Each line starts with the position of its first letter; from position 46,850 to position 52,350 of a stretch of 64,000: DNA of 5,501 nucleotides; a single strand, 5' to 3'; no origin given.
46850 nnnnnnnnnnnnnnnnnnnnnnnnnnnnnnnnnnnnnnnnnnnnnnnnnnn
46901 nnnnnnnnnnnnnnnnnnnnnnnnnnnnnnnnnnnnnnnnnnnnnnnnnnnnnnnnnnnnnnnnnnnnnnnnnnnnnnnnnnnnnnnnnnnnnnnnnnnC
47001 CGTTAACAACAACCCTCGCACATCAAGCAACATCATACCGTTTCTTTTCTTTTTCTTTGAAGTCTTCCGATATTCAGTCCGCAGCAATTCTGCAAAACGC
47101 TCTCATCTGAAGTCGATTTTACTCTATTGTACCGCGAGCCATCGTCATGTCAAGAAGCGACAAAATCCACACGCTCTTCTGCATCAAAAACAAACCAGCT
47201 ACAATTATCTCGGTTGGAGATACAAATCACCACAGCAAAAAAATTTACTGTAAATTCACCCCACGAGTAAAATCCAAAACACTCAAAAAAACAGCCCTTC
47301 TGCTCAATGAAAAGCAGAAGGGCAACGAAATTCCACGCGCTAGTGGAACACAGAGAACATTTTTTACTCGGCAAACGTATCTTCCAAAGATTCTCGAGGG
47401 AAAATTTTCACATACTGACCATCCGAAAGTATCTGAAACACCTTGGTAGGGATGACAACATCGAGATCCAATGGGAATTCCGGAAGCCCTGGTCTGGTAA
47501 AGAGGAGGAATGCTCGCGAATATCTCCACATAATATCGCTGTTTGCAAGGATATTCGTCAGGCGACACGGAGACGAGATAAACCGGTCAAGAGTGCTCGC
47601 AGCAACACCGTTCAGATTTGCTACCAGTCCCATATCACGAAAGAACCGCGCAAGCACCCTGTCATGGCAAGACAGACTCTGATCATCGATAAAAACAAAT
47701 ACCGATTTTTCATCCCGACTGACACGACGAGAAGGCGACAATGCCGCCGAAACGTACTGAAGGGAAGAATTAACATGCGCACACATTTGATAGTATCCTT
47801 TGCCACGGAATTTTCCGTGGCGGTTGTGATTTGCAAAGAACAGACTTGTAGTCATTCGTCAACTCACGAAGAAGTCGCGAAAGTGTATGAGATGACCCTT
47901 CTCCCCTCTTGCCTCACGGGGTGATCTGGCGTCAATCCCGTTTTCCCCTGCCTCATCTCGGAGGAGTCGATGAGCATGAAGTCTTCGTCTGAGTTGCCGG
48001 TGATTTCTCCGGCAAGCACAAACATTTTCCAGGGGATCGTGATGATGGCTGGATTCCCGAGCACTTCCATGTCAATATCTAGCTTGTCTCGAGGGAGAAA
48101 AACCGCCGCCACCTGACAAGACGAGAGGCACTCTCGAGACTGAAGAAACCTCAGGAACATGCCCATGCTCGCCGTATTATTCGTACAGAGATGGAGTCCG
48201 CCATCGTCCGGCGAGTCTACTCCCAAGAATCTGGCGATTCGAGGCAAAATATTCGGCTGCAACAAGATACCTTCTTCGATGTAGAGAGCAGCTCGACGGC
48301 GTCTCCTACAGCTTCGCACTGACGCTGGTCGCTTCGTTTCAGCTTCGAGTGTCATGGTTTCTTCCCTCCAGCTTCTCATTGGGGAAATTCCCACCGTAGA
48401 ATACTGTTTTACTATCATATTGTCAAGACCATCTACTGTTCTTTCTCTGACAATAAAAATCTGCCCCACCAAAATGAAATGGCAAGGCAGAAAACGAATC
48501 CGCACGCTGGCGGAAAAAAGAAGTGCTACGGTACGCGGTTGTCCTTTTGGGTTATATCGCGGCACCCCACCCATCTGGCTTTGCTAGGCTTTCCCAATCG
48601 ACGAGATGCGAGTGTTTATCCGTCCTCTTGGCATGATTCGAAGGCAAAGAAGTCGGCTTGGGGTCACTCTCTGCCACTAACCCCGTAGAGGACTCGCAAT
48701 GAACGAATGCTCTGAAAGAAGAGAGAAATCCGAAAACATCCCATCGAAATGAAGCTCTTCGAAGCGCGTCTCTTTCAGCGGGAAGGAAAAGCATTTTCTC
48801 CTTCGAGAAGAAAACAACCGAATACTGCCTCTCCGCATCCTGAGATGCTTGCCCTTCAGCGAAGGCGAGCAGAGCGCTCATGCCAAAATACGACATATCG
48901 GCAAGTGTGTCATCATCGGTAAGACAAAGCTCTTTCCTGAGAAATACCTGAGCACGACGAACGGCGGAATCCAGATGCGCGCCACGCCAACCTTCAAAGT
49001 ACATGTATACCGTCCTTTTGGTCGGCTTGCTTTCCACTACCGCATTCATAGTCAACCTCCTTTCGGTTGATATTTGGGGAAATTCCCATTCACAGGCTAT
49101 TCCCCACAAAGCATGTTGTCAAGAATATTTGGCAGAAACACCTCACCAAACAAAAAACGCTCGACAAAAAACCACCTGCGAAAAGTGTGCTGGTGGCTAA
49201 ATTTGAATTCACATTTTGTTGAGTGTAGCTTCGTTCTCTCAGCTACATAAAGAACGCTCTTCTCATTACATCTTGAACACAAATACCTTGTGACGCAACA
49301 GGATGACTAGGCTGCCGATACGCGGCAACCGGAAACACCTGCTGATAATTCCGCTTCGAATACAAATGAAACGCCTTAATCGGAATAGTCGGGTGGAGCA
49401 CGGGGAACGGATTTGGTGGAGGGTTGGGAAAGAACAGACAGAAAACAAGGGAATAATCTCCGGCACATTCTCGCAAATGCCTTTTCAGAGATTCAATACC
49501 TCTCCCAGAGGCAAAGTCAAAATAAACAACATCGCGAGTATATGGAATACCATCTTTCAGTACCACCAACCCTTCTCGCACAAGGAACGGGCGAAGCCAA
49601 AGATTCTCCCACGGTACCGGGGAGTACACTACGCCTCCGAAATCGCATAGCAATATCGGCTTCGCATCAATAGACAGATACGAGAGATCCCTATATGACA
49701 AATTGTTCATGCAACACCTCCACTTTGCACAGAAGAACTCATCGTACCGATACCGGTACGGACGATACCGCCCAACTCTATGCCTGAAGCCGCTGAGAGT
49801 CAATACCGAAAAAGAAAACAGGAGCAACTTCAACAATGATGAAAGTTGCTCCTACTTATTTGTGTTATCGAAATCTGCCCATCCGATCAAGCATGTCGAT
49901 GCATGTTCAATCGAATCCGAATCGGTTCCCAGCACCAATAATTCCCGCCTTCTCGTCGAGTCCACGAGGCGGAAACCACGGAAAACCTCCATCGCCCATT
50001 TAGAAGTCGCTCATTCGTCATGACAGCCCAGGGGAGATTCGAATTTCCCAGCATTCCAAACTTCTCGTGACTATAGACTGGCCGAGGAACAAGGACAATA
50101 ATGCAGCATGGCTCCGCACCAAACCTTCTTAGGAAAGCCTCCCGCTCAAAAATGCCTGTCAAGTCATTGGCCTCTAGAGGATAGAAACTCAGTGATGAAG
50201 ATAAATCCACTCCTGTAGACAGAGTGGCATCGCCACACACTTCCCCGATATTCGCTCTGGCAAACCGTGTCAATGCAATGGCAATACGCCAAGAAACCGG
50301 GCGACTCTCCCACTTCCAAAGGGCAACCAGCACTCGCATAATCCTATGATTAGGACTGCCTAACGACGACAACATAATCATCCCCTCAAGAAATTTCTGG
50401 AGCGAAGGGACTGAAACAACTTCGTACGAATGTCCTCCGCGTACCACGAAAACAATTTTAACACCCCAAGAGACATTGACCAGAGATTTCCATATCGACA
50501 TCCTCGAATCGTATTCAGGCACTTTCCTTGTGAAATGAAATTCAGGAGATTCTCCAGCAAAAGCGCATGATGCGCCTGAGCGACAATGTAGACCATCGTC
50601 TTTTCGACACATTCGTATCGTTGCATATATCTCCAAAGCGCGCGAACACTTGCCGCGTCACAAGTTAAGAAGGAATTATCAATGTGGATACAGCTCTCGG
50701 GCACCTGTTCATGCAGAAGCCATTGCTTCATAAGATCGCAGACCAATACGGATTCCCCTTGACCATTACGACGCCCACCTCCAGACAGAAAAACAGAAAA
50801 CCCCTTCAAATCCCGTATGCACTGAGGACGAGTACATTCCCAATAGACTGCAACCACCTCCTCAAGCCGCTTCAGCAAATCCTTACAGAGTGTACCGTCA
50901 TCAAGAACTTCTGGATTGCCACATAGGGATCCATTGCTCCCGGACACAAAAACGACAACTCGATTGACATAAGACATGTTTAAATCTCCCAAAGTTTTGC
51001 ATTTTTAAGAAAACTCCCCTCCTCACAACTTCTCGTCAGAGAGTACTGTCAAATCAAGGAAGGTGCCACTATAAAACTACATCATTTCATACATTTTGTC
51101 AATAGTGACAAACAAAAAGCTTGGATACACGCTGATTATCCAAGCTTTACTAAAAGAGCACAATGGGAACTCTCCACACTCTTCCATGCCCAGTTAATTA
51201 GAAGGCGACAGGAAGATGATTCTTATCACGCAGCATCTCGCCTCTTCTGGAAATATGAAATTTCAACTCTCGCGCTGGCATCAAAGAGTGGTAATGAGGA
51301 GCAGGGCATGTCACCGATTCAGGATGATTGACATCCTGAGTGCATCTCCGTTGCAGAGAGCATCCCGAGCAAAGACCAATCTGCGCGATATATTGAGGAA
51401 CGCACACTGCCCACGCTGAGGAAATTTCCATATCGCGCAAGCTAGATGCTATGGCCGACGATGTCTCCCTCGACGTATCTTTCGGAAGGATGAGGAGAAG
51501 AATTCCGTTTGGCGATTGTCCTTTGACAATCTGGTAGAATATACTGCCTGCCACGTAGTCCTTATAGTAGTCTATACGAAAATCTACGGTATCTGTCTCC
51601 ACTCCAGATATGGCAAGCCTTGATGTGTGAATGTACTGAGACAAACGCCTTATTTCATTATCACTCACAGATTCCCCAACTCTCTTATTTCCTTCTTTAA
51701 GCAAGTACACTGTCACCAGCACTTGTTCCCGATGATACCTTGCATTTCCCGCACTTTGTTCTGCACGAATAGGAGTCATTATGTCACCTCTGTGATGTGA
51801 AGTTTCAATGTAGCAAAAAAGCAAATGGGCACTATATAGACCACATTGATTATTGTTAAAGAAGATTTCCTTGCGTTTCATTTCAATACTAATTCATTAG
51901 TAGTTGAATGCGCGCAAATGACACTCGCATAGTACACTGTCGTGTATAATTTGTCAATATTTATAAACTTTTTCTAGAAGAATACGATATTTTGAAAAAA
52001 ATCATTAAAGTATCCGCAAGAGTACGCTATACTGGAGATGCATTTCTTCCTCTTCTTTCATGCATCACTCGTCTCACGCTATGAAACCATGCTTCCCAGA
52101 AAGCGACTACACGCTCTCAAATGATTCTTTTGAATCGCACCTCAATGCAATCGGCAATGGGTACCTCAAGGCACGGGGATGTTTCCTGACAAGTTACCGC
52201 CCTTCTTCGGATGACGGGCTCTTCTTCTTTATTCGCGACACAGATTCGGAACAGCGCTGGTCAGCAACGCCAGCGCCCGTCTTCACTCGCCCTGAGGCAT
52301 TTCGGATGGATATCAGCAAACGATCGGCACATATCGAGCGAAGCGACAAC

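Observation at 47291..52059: Uncharacterised seven-ORF minus-strand block with its own terminator and almost no recognisable domains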

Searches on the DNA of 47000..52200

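Call 82: search_rna_families(source=window, start=47000, end=52200, threshold=evalue, max_evalue=1)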
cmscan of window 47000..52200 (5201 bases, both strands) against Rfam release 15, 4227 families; matches with E-value up to 1: 1.
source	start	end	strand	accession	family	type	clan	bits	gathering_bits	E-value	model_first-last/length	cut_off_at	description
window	50857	50905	-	RF01125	sR4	Gene; snRNA; snoRNA; CD-box;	-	19.4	50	0.45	1-56/56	no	Small nucleolar RNA sR4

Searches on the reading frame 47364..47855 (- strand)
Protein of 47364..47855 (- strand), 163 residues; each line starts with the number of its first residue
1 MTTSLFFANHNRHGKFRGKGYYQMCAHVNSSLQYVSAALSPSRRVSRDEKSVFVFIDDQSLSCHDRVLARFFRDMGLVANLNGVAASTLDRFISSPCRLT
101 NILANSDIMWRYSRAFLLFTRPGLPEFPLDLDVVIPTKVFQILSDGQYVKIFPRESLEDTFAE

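Call 5: search_protein_families(library=pfam, max_evalue=1, proteins=[window:47364-47855:-])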
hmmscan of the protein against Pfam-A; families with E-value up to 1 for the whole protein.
window:47364-47855:- (163 aa): 0 families

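Call 6: search_protein_families(library=ncbifam, max_evalue=1, proteins=[window:47364-47855:-])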
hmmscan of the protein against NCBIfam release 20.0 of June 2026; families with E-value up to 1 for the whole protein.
window:47364-47855:- (163 aa): 1 family
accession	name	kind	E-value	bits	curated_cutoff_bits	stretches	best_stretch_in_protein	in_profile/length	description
NF047395.1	TransRegLtdR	equivalog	0.053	13.2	250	1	14-102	69-157/166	transcriptional regulator LdtR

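Call 45: search_protein_families(library=pfam, alignment_id=A5, max_evalue=5)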
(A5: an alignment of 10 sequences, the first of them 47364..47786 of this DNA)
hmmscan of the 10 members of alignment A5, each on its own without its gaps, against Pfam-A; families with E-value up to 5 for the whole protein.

A. member 1, window:47364-47786:- (140 aa): 0 families

B. families by the number of members that match (of 10 scanned): 4 families
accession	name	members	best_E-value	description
PF16045.11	LisH_2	1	0.07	LisH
PF03472.21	Autoind_bind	1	0.085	Autoinducer binding domain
PF17817.7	PDZ_5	1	0.18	PDZ domain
PF08416.19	PTB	1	0.23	Phosphotyrosine-binding domain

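Call 61: predict_structure(alignment_id=A5)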
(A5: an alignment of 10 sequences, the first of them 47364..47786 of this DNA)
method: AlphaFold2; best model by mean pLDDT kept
length: 140 residues; sequences in the alignment: 10
mean_pLDDT: 71.0   pTM: 0.64
mean pLDDT of the five models: 71.0, 70.5, 70.0, 68.6, 65.9
residues with pLDDT >= 90: 8; 70-90: 75; 50-70: 26; < 50: 31
segments of 3 or more residues with pLDDT < 50: 1-24, 135-140
pLDDT, mean of each block of 10 residues (from residue 1): 39 39 65 80 82 68 74 83 87 85 65 87 87 54
secondary structure, 60 per line:
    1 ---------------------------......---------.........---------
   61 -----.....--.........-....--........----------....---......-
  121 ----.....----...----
elements in order: E28-33 H43-51 E66-70 H73-81 H83-86 E89-96 H107-110 E114-119 E125-129

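Call 70: search_protein_families(library=padloc, max_evalue=1, proteins=[window:47364-47786:-])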
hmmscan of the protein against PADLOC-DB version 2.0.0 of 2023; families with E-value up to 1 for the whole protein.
window:47364-47786:- (140 aa): 0 families

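Call 71: search_protein_families(library=phrogs, max_evalue=1, proteins=[window:47364-47786:-])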
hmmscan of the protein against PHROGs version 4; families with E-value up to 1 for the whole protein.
window:47364-47786:- (140 aa): 1 family
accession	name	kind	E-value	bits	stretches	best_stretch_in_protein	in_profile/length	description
phrog_37933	-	unknown function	0.1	13.8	1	36-79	12-55/64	-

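Call 84: find_homologous_proteins(query=A5, max_evalue=0.01)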
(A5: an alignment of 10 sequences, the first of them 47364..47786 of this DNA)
Query A5 (10 sequences) (140 aa, profile of the alignment): 10 proteins with E <= 0.01 among 1472 candidates.
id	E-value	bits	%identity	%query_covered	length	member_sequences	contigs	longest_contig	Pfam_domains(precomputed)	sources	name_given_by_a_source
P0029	4.2e-42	161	39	16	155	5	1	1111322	-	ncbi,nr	ncbi:MAG: hypothetical protein IPJ67_02155 [Candidatus Moraniibacteriota bacterium]|nr:MAG: hypothet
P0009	1.9e-41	159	70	100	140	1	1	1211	-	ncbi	-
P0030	5.5e-40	154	92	100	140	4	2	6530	-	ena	-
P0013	1.5e-38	150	50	19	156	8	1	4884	-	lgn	-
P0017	1.4e-33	134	-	-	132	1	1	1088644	-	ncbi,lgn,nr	ncbi:MAG: hypothetical protein IPK84_00425 [Candidatus Moraniibacteriota bacterium]|nr:MAG: hypothet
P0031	3.5e-32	129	36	30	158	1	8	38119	-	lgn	-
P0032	3.9e-32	129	36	30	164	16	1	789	-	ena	-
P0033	1.2e-28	118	48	16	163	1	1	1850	-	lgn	-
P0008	1.6e-27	114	39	16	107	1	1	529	-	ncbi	-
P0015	1.4e-9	56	-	-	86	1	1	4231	-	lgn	-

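Call 86: find_encoding_contigs(protein=P0031, flank=10000, max_places=3)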
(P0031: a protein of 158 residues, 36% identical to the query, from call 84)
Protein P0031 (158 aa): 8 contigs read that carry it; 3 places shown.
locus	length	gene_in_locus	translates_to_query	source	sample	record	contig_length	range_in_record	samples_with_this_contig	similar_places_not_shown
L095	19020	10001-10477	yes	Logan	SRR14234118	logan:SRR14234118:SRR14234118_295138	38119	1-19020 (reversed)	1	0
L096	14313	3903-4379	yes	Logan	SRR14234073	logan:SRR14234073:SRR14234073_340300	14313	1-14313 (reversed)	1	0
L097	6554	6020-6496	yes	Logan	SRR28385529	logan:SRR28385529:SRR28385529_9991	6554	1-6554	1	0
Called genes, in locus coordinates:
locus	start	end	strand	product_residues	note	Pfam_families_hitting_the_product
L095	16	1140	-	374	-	-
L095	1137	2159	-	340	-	-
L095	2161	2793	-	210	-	PF05175:MTS, PF01209:Ubie_methyltran (weak), PF13489:Methyltransf_23, PF05401:NodS, PF13847:Methyltransf_31, PF08241:Methyltransf_11, PF08242:Methyltransf_12, PF13649:Methyltransf_25, +5 more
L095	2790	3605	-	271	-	PF00535:Glycos_transf_2, PF10111:Glyco_tranf_2_2, PF13641:Glyco_tranf_2_3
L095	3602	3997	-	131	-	PF10066:DUF2304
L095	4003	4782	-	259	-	PF00535:Glycos_transf_2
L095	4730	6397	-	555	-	PF17167:Glyco_hydro_94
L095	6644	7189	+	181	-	-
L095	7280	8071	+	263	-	-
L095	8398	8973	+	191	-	-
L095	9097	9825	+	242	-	-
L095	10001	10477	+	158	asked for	-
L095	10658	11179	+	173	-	-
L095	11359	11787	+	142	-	-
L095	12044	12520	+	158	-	-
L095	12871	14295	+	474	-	PF13641:Glyco_tranf_2_3, PF00535:Glycos_transf_2, PF10111:Glyco_tranf_2_2, PF03142:Chitin_synth_2, PF01644:Chitin_synth_1 (weak), PF13632:Glyco_trans_2_3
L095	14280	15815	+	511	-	PF13231:PMT_2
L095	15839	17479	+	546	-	PF01522:Polysacc_deac_1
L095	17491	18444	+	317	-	-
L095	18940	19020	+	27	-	?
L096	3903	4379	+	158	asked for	-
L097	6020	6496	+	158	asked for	-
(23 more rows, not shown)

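Call 96: search_protein_families(library=pfam, max_evalue=0.05, proteins=[L095:6644-7189:+, L095:7280-8071:+, L095:10658-11179:+, L095:11359-11787:+, L095:12044-12520:+])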
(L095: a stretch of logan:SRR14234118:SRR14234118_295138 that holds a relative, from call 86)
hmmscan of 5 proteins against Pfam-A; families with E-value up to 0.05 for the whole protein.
L095:6644-7189:+ (181 aa): 0 families

L095:7280-8071:+ (263 aa): 0 families

L095:10658-11179:+ (173 aa): 0 families

L095:11359-11787:+ (142 aa): 0 families

L095:12044-12520:+ (158 aa): 0 families

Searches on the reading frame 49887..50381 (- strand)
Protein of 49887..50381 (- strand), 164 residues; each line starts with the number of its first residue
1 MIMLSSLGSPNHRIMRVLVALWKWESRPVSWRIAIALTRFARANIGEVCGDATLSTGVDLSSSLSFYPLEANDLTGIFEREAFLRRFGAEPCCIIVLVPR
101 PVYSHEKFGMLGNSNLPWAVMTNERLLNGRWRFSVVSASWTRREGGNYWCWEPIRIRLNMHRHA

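Call 34: search_solved_structures(query=A4, max_evalue=10)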
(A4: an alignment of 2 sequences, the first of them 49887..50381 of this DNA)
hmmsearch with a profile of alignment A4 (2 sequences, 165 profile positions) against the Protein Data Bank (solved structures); distinct sequences matched with E-value up to 10: 5.
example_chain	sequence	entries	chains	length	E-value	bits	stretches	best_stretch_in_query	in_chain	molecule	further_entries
6wvs_A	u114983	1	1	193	4.1e-06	30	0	69-95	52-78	DeNovoTIM15 hyperstable de novo TIM barrel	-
6yqx_A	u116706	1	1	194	0.0017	21.5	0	69-91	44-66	de novo designed TIM barrel DeNovoTIM13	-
7p12_A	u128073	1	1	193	0.0023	21.1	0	69-91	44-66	DeNovoTIM13-SB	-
7osv_A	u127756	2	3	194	0.037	17.2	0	66-90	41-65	DeNovoTIM6-SB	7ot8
6z2i_A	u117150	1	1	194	0.052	16.7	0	67-90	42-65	de novo designed TIM barrel DeNovoTIM6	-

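Call 70: search_protein_families(library=padloc, max_evalue=1, proteins=[window:49887-50381:-])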
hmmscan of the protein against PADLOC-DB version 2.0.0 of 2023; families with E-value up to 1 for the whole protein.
window:49887-50381:- (164 aa): 0 families

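Call 71: search_protein_families(library=phrogs, max_evalue=1, proteins=[window:49887-50381:-])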
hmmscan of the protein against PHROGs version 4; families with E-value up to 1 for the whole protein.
window:49887-50381:- (164 aa): 0 families
